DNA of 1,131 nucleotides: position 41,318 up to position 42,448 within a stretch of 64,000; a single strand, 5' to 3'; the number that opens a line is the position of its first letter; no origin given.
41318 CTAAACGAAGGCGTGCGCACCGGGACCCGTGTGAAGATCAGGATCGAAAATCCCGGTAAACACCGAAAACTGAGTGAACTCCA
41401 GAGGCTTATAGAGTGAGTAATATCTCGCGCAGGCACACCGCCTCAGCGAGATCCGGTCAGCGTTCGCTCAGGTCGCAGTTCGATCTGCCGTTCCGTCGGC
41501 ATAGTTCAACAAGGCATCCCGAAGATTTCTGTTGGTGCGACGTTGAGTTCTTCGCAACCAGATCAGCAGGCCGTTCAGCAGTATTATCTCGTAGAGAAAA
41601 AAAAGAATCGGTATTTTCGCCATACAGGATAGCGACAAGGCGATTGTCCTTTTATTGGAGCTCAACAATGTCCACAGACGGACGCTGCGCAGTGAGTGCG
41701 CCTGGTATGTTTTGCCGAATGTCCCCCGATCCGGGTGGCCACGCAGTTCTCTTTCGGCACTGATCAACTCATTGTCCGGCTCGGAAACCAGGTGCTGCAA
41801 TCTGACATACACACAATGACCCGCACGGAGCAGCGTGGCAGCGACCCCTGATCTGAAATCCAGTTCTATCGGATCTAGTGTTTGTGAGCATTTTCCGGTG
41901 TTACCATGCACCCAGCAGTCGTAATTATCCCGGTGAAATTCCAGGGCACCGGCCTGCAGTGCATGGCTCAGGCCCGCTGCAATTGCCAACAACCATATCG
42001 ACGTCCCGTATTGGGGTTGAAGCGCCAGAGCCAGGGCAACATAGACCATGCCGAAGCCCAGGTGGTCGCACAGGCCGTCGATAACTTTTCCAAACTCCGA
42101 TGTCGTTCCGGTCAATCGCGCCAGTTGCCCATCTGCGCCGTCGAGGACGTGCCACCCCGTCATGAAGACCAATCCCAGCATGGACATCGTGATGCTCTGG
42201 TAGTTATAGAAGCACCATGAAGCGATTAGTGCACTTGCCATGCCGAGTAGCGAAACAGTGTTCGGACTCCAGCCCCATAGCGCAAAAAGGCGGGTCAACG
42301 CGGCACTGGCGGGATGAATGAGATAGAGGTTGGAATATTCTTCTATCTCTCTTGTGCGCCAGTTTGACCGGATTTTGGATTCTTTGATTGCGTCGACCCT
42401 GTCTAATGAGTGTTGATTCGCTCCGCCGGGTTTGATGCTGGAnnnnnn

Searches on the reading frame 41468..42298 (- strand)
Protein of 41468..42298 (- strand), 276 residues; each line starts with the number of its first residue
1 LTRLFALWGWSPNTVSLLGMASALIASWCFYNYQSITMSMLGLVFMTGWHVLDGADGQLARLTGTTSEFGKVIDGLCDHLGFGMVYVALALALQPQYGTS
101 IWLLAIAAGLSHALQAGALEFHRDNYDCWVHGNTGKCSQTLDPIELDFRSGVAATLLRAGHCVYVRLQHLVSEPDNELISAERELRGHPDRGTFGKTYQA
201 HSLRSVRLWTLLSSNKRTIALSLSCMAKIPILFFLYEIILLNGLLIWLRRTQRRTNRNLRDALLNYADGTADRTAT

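Call 7: search_protein_families(library=pfam, proteins=[window:41468-42298:-], max_evalue=0.01)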
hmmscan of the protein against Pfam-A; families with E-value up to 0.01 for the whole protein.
window:41468-42298:- (276 aa): 1 family
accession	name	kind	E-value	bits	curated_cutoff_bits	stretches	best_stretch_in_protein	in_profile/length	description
PF01066.26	CDP-OH_P_transf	-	8e-13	49.5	22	1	12-107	4-92/152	CDP-alcohol phosphatidyltransferase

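Call 8: search_protein_families(library=ncbifam, proteins=[window:41468-42298:-], max_evalue=0.01)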
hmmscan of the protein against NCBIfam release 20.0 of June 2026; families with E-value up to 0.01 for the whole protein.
window:41468-42298:- (276 aa): 8 families
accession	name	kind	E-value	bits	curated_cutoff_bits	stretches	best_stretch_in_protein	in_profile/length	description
NF040950.1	archin_ph_syn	equivalog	3.3e-12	46.6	180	1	4-107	18-118/191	archaetidylinositol phosphate synthase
NF045883.1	PIPSynth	equivalog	2e-10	40.7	170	1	4-107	17-117/197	phosphatidylinositol phosphate synthase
TIGR00473.1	pssA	equivalog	1.5e-08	34.9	107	1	42-105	23-86/153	CDP-diacylglycerol--serine O-phosphatidyltransferase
NF041135.1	IPPtranDIPPsyn_Thcocales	equivalog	2.3e-05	23.6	580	1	13-114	253-348/419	bifunctional L-myo-inositol-1-phosphate cytidylyltransferase/CDP-L-myo-inositol myo-inositolphosphotransferase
NF038087.1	arch_ser_synth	exception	4.9e-05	23.1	240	1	12-92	7-85/216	archaetidylserine synthase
TIGR04217.1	archae_ser_T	exception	0.0003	20.6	200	1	38-91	32-84/221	archaetidylserine synthase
NF053678.1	ClpnSynClsA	equivalog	0.0006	20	240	1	12-91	6-82/180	cardiolipin synthase ClsA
TIGR00560.1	pgsA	equivalog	0.0022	18.5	109.1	1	35-90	30-84/183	CDP-diacylglycerol--glycerol-3-phosphate 3-phosphatidyltransferase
